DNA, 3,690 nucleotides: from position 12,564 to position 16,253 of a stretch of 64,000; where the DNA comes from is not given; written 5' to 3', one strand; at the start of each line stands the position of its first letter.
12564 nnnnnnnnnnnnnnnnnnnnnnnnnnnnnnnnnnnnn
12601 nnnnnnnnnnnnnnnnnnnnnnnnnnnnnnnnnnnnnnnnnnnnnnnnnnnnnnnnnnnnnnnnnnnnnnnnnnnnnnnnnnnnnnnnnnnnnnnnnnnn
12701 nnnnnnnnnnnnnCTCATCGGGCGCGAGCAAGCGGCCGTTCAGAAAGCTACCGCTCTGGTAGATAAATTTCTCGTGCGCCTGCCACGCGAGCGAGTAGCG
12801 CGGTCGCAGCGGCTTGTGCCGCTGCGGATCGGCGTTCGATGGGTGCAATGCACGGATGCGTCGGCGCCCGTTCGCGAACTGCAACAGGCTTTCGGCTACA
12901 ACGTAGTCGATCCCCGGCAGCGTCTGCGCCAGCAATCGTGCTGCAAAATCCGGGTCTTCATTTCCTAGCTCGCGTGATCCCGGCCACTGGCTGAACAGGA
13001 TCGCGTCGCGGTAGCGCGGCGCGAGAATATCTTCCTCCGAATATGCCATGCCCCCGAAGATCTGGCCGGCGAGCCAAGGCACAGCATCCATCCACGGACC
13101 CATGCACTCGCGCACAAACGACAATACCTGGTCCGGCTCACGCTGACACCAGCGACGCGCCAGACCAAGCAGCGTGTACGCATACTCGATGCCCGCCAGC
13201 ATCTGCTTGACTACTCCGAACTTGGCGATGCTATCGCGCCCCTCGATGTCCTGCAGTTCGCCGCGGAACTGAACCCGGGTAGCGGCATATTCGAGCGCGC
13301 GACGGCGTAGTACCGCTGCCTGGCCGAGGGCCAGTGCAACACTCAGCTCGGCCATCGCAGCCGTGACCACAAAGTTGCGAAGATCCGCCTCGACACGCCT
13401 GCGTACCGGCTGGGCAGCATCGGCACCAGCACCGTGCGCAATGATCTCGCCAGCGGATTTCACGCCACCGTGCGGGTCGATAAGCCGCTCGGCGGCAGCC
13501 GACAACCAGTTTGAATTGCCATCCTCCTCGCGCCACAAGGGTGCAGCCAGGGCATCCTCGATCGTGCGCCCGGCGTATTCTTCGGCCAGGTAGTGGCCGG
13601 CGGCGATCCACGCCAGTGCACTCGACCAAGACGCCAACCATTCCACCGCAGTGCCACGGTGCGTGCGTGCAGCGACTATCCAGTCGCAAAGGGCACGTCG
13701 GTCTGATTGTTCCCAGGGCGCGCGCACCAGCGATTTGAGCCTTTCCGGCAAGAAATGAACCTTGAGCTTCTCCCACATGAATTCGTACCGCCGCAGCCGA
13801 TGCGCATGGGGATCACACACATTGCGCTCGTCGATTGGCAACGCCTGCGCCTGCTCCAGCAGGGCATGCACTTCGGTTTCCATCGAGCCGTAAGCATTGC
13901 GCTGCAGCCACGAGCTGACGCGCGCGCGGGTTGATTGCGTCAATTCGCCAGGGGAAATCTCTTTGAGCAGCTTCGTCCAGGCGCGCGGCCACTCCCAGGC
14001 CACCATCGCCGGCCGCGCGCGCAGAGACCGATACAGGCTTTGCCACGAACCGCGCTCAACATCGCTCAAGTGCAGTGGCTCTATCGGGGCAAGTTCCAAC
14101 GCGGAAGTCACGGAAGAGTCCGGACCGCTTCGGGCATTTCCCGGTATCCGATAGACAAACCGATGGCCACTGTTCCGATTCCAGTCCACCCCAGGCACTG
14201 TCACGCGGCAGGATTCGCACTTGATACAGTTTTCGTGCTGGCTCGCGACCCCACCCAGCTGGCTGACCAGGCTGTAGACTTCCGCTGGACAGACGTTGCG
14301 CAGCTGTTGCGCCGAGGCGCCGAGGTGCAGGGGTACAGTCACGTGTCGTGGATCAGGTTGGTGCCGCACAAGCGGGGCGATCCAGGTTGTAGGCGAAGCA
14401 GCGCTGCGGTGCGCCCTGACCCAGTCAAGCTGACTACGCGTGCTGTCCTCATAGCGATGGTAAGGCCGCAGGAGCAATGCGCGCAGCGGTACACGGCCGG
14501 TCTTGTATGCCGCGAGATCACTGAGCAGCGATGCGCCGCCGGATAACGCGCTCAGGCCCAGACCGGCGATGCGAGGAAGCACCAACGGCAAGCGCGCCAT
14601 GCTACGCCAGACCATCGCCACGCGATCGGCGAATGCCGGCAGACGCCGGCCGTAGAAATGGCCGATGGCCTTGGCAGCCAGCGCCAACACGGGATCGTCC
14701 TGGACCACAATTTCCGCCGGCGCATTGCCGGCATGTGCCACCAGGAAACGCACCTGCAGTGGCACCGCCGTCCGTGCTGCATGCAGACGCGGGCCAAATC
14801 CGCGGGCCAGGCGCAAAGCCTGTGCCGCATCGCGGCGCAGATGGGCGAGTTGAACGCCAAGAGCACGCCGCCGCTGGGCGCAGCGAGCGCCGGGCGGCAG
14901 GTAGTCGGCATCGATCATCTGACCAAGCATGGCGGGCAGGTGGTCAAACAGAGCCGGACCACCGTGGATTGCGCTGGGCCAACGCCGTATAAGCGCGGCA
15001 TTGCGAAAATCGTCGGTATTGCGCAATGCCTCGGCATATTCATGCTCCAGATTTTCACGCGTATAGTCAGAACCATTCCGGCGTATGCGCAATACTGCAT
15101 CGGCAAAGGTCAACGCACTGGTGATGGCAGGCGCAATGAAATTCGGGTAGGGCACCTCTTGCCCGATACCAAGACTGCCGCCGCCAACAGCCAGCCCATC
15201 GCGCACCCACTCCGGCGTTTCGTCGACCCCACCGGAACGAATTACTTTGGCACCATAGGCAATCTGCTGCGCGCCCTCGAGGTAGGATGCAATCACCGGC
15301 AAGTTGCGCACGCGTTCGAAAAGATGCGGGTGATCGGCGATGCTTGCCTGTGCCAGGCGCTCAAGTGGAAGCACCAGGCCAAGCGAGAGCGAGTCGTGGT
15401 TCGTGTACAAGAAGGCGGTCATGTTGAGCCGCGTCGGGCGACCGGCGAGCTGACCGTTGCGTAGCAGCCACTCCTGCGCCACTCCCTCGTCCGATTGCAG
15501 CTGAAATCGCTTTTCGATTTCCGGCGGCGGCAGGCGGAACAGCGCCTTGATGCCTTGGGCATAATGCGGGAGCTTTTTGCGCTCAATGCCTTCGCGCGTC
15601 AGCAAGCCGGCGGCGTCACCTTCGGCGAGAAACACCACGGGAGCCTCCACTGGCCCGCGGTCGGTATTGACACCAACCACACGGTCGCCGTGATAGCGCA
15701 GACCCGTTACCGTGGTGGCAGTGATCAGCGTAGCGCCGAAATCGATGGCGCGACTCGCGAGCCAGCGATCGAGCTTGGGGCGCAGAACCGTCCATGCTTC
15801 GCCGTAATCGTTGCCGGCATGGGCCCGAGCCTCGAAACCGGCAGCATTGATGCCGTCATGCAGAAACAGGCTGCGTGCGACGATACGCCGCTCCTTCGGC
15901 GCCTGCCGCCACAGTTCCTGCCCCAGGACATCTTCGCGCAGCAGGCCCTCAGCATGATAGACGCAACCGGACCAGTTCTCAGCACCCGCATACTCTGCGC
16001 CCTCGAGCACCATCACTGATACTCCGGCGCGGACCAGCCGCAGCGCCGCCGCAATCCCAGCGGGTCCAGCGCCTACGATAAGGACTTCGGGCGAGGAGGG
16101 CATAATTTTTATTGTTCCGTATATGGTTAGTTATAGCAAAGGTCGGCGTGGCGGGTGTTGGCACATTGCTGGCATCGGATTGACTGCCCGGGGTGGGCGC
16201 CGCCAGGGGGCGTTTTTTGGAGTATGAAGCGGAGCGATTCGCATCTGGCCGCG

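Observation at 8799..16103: Single 2434-aa polypeptide fusing ETF:quinone oxidoreductase, ferredoxin, acyl-CoA dehydrogenase and both ETF subunits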

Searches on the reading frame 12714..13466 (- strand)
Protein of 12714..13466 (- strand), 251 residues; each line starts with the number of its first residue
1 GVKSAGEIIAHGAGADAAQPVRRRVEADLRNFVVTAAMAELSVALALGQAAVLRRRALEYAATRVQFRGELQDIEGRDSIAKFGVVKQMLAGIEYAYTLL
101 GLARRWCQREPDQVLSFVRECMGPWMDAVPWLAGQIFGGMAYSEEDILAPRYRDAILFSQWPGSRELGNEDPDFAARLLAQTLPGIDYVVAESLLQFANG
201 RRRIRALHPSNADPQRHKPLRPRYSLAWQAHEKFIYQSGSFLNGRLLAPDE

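Call 23: search_protein_families(library=pfam, proteins=[window:12714-13466:-], max_evalue=10)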
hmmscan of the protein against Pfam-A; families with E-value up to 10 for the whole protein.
window:12714-13466:- (251 aa): 2 families
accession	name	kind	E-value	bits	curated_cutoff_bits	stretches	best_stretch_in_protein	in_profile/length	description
PF00441.29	Acyl-CoA_dh_1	-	0.0013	19.4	22.4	1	43-166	19-139/150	Acyl-CoA dehydrogenase, C-terminal domain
PF16530.11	IHHNV_capsid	-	0.25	10.9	25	1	77-110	190-223/323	Infectious hypodermal and haematopoietic necrosis virus, capsid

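Call 46: search_solved_structures(query=window:12714-13466:-, max_evalue=10, show_alignments=3)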
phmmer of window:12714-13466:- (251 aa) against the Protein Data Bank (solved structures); distinct sequences matched with E-value up to 10: 3.
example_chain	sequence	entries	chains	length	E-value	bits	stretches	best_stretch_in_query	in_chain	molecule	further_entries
1buc_A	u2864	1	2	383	0.028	17.6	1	44-167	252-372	BUTYRYL-COA DEHYDROGENASE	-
3r7k_A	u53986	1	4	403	0.04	17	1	49-170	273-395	Probable acyl CoA dehydrogenase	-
1ao5_A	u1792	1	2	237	1.5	11.9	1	123-191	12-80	GLANDULAR KALLIKREIN-13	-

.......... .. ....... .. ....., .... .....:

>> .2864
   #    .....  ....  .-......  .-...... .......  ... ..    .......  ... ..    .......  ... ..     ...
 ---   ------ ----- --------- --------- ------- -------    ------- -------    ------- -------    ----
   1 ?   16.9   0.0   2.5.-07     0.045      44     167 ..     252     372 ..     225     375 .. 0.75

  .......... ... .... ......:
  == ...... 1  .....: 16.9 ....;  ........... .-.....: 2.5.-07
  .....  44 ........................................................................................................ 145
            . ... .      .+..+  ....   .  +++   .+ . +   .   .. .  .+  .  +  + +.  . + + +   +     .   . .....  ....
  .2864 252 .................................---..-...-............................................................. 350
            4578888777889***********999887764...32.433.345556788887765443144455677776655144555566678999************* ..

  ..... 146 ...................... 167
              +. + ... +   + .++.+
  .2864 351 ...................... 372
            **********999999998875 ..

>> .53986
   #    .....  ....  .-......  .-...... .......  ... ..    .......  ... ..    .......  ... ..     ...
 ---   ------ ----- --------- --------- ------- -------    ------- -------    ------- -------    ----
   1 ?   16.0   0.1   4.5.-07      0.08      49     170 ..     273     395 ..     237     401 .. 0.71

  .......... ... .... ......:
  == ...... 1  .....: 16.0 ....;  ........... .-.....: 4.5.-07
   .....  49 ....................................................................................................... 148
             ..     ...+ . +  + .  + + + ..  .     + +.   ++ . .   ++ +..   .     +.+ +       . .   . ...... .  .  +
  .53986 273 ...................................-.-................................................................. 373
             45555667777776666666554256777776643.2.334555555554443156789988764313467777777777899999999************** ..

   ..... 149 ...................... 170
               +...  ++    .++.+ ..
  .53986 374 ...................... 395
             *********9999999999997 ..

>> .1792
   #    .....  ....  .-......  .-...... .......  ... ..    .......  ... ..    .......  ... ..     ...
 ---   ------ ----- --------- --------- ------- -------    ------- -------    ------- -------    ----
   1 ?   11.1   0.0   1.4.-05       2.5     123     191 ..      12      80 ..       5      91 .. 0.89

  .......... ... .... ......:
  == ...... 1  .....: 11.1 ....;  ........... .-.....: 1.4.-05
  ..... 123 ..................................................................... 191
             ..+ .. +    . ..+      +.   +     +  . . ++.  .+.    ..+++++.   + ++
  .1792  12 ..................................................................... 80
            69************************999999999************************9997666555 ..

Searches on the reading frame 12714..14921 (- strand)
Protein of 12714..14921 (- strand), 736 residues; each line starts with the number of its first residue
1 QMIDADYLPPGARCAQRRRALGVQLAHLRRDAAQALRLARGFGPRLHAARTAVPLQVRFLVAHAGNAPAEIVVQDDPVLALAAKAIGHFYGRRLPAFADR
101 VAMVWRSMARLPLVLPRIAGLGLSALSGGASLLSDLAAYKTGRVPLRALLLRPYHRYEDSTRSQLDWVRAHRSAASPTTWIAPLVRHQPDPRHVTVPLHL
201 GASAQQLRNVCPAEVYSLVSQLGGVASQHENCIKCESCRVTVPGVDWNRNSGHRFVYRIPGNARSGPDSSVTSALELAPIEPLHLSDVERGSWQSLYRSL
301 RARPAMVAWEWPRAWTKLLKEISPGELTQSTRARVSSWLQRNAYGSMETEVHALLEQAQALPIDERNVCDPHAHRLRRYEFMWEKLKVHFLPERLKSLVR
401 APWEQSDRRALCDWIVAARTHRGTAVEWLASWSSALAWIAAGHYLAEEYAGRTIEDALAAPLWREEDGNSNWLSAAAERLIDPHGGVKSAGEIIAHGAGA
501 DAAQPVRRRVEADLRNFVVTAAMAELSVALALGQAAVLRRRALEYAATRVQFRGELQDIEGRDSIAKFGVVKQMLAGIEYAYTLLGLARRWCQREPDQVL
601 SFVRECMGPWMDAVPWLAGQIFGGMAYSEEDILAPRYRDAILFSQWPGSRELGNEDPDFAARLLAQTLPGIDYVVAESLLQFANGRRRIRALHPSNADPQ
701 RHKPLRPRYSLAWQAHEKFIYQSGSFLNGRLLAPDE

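Call 72: search_protein_representatives(protein=window:12714-14921:-)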
Query: 736 residues. Proteins with E-value up to 0.001 (for the whole library): 80; up to 1e-10: 61; up to 1e-30: 7. The best 80 are listed.
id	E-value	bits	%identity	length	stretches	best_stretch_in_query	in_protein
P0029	4.9e-170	583.8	45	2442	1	1-734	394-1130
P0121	4.2e-92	326.1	40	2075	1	22-733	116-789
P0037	2.4e-86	307.1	39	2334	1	17-734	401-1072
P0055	1.5e-76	274.7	40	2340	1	77-734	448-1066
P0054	4.1e-69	250.1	41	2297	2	25-284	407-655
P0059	1.1e-64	235.5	41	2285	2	395-734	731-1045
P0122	4.8e-60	220.1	52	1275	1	479-708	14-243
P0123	2.9e-30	121.7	40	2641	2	528-698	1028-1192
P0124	5.5e-25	104.2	34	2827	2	527-674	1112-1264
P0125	7.2e-25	103.9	44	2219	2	528-642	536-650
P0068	1.4e-23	99.6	43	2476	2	522-644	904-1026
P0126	2.9e-23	98.6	43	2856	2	501-640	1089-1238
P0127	7.5e-23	97.2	38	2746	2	500-650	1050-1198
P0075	8.8e-23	97.0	40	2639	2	527-644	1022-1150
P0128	1.1e-22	96.6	40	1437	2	489-642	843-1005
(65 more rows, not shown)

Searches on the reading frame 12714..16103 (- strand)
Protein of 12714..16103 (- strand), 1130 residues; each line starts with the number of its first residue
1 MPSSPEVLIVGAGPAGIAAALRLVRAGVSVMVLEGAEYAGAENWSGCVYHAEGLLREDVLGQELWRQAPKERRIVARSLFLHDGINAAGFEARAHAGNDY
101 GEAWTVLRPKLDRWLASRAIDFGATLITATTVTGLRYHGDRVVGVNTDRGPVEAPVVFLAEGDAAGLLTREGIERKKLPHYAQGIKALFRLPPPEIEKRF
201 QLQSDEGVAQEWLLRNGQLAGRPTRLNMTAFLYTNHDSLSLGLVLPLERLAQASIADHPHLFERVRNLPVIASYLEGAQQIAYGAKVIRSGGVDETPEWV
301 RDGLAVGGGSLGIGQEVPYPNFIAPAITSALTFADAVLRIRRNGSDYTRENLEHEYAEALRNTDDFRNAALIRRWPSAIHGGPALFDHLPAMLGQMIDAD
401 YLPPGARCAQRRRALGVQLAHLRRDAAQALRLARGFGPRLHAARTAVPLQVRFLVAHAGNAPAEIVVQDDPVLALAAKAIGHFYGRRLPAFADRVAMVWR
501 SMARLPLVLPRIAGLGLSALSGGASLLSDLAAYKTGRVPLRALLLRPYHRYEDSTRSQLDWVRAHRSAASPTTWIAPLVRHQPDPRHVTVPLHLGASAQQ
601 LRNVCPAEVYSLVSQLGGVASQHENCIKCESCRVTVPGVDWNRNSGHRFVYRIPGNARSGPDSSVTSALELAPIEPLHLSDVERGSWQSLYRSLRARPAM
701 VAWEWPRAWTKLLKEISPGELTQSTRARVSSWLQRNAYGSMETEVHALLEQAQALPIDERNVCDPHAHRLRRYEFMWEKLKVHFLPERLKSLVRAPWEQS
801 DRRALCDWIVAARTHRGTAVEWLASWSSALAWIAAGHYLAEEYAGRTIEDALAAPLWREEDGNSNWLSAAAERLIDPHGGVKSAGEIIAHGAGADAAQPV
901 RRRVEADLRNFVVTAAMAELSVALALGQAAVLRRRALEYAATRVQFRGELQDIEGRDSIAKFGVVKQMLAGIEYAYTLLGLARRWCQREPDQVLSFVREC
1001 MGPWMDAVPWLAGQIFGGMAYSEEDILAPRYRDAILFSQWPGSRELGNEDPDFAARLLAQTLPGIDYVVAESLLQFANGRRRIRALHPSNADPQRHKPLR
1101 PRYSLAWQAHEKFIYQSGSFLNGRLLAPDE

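Call 54: predict_structure(alignment_id=A5)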
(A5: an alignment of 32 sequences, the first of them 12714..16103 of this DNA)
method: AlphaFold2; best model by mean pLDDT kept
length: 1130 residues; sequences in the alignment: 32
mean_pLDDT: 79.1   pTM: 0.65
mean pLDDT of the five models: 79.1, 78.1, 76.1, 74.4, 73.9
residues with pLDDT >= 90: 378; 70-90: 480; 50-70: 159; < 50: 113
segments of 3 or more residues with pLDDT < 50: 1-3, 582-592, 611-624, 665-670, 759-763, 944-951, 957-961, 1019-1024, 1087-1130
pLDDT, mean of each block of 10 residues (from residue 1): 75 93 95 84 77 94 93 95 94 93 89 90 86 81 82 91 74 83 88 94 93 91 89 93 90 79 88 90 81 86 92 74 89 97 95 96 90 81 91 93 92 92 86 71 88 90 82 91 88 88 86 91 92 89 90 90 62 59 43 61 67 36 55 65 54 56 51 68 87 69 73 80 80 75 80 70 58 85 88 88 93 91 91 94 92 91 89 91 86 85 87 90 91 78 47 47 64 85 89 87 79 67 55 74 65 76 57 63 54 36 35 33 33
secondary structure, 60 per line:
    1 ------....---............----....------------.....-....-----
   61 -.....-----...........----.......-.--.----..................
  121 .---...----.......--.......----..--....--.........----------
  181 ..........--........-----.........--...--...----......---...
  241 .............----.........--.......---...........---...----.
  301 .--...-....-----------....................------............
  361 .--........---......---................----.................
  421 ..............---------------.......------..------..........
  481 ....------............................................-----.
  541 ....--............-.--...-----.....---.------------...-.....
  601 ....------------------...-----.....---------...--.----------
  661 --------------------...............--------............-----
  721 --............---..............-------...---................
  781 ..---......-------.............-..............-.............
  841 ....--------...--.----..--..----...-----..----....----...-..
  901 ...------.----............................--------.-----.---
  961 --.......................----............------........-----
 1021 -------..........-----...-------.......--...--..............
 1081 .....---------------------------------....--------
elements in order (helices of 4 or more, strands of 3 or more residues): E7-10 H14-25 E30-33 E46-50 H52-55 H62-66 E72-82 E87-93 E103-107 H108-121 E125-127 E132-138 E141-147 E156-159 H162-170 E181-190 H193-200 E206-214 E217-219 E222-224 E229-234 E238-246 H247-253 H258-266 H269-275 E279-289 E304-306 H308-311 H323-342 H349-361 H364-371 H375-380 H384-399 H404-434 E450-456 H471-484 H491-534 H540-544 H547-558 H571-575 H596-604 H631-635 H681-695 H704-715 H723-734 H738-751 H765-782 H786-791 H799-811 H813-826 H828-844 E853-855 E873-875 E887-890 E899-903 H915-942 H963-985 H990-1001 H1008-1015 H1028-1037 H1053-1059 H1067-1085 H1119-1122

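Call 58: fold_search(model_id=the predicted structure, library=pdb)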
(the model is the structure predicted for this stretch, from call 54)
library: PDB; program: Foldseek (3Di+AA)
matches with E <= 10: 1426; with E <= 0.001: 633
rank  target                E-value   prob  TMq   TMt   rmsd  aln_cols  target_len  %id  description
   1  7koe_C                2.5e-22  1.00  0.35  0.86   3.3       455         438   24  Electron bifurcating flavoprotein Fix/EtfABCX (released 2021-01-20)
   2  2gmh_A                6.4e-15  1.00  0.29  0.54   5.0       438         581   20  Structure of Porcine Electron Transfer Flavoprotein-Ubiquinone Oxidoreductase in Complexed with Ubiquinone (released 2006-10-17)
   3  2gmh_B                2.6e-14  1.00  0.28  0.52   4.7       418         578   21  Structure of Porcine Electron Transfer Flavoprotein-Ubiquinone Oxidoreductase in Complexed with Ubiquinone (released 2006-10-17)
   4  3oz2                  9.0e-13  1.00  0.28  0.74   4.0       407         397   15  Crystal structure of a geranylgeranyl bacteriochlorophyll reductase-like (Ta0516) from Thermoplasma acidophilum at 1.60  (released 2010-10-27)
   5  5buk_A                1.6e-12  1.00  0.24  0.58   7.8       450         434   16  Structure of flavin-dependent chlorinase Mpy16 (released 2016-03-09)
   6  8gu0_A                1.8e-12  1.00  0.25  0.58   5.6       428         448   18  Crystal structure of a fungal halogenase RadH (released 2023-07-26)
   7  7fco_A                2.4e-12  1.00  0.26  0.63   7.3       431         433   17  ChlB4 Halogenase (released 2022-03-16)
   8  5bva                  2.8e-12  1.00  0.25  0.66   6.5       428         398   15  Structure of flavin-dependent brominase Bmp2 (released 2016-03-09)
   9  5buk_B                3.3e-12  1.00  0.24  0.59   7.7       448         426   16  Structure of flavin-dependent chlorinase Mpy16 (released 2016-03-09)
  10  5dbj_D                3.4e-12  1.00  0.26  0.63   8.9       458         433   16  Crystal structure of halogenase PltA (released 2015-10-07)
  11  8gu0_B                3.4e-12  1.00  0.27  0.60  11.5       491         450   16  Crystal structure of a fungal halogenase RadH (released 2023-07-26)
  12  7fco_B                3.9e-12  1.00  0.26  0.64   6.8       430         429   20  ChlB4 Halogenase (released 2022-03-16)
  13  8zop                  4.1e-12  1.00  0.26  0.67   8.2       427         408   18  Structure of FasV in complex with FAD (released 2025-04-02)
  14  5bul                  6.0e-12  1.00  0.23  0.61   6.4       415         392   17  Structure of flavin-dependent brominase Bmp2 triple mutant Y302S F306V A345W (released 2016-03-09)
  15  3i3l                  6.8e-12  1.00  0.27  0.51  14.3       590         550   15  Crystal structure of CmlS, a flavin-dependent halogenase (released 2010-03-09)
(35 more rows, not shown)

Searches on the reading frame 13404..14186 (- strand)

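Call 23: search_protein_families(library=pfam, proteins=[window:13404-14186:-], max_evalue=10)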
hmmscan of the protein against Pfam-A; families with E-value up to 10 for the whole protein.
window:13404-14186:- (261 aa): 1 family
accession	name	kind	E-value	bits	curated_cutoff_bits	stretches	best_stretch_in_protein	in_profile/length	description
PF12679.13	ABC2_membrane_2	-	0.19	11.4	27.2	1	189-231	79-121/283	ABC-2 family transporter protein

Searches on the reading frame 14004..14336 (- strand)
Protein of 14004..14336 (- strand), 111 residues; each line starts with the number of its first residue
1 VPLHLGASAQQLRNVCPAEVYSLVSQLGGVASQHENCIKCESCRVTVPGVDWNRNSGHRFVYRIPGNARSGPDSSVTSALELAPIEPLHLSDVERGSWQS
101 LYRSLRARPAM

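Call 23: search_protein_families(library=pfam, proteins=[window:14004-14336:-], max_evalue=10)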
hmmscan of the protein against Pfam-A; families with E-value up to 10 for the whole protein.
window:14004-14336:- (111 aa): 4 families
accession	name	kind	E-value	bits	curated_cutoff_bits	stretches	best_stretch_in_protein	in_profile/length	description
PF05187.19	Fer4_ETF_QO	-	0.0021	18.6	24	1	12-49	46-87/104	Electron transfer flavoprotein-ubiquinone oxidoreductase, 4Fe-4S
PF17411.7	SmaI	-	0.012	15.6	27.3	1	24-54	2-32/240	Type II site-specific deoxyribonuclease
PF13187.11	Fer4_9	-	0.018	15.5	27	1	14-44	10-44/52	4Fe-4S dicluster domain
PF13370.11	Fer4_13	-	0.043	14.9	24.5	1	35-67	4-37/58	4Fe-4S single cluster domain of Ferredoxin I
